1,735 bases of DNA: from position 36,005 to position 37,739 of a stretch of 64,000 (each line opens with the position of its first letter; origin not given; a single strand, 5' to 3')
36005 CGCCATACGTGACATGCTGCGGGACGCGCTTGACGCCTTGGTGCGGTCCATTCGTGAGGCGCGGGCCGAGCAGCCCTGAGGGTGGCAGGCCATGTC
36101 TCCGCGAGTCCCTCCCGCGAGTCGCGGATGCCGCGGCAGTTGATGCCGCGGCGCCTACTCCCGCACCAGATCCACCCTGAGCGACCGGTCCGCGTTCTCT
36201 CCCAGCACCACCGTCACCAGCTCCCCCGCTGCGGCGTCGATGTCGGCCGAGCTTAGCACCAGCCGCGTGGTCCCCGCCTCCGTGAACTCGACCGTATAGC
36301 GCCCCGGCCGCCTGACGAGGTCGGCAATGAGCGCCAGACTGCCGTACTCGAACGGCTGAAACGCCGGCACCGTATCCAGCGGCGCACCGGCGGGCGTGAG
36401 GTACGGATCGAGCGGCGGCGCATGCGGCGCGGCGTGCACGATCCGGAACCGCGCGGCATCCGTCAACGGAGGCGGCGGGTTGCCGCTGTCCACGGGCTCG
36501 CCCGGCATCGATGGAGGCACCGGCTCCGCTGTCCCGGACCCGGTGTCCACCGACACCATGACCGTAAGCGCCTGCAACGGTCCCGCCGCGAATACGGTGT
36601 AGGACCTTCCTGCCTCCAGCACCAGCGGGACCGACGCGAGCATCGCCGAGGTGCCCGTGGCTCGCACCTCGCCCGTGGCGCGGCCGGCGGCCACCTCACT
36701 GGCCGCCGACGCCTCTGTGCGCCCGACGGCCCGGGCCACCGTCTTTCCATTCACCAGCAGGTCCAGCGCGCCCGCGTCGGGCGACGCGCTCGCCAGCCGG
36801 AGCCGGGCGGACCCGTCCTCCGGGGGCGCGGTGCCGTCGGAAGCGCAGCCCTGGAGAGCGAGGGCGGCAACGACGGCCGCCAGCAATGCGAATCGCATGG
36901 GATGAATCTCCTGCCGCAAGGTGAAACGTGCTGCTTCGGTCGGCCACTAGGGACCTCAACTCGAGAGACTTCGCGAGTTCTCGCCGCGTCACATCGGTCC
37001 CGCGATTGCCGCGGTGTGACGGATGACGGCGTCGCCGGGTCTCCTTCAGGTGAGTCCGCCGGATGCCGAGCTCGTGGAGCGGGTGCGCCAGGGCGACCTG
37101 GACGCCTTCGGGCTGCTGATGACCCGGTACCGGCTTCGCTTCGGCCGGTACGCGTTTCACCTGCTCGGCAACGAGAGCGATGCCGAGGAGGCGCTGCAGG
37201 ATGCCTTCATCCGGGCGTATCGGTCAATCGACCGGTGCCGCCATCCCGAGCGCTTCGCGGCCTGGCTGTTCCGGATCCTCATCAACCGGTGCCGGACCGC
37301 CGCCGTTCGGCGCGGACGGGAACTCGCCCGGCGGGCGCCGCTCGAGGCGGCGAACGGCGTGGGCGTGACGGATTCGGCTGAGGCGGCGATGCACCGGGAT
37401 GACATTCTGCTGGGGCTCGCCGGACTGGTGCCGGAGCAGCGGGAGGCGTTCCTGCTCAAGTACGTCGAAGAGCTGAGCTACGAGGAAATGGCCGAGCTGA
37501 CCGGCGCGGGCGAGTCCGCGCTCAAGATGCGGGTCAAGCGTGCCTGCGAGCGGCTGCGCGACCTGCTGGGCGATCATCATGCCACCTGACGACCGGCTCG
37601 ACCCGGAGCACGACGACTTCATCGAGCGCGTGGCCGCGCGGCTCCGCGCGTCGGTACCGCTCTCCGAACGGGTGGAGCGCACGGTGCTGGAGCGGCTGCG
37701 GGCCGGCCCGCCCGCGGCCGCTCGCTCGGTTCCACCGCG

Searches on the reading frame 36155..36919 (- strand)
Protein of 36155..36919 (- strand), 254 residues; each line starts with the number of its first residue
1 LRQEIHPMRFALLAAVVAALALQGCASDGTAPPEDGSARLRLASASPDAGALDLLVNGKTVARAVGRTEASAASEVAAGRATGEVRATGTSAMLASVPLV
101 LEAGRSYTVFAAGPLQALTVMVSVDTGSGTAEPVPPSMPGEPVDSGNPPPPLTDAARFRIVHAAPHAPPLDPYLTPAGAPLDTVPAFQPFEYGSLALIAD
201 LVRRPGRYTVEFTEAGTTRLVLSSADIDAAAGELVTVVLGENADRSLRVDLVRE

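Call 60: search_protein_families(library=pfam, proteins=[window:36155-36919:-], max_evalue=0.0001)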
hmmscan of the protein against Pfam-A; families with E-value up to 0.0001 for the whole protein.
window:36155-36919:- (254 aa): 1 family
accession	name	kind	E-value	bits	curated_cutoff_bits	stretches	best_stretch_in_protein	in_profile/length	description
PF14344.12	DUF4397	-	3.6e-24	86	30.6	2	38-129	1-96/119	Domain of unknown function (DUF4397)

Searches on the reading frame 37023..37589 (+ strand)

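Call 60: search_protein_families(library=pfam, proteins=[window:37023-37589:+], max_evalue=0.0001)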
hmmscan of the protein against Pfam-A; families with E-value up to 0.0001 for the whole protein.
window:37023-37589:+ (188 aa): 4 families
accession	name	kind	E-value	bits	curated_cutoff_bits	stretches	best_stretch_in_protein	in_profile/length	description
PF04542.20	Sigma70_r2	-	1.7e-14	53.8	24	1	32-99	1-70/71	Sigma-70 region 2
PF08281.18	Sigma70_r4_2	-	1e-12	47.9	25.7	1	128-178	4-54/54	Sigma-70, region 4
PF07638.17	Sigma70_ECF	-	1.1e-07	32.4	21.1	1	15-178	5-179/185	ECF sigma factor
PF04545.22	Sigma70_r4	-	5.1e-07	29.5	24.1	1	132-179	2-49/50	Sigma-70, region 4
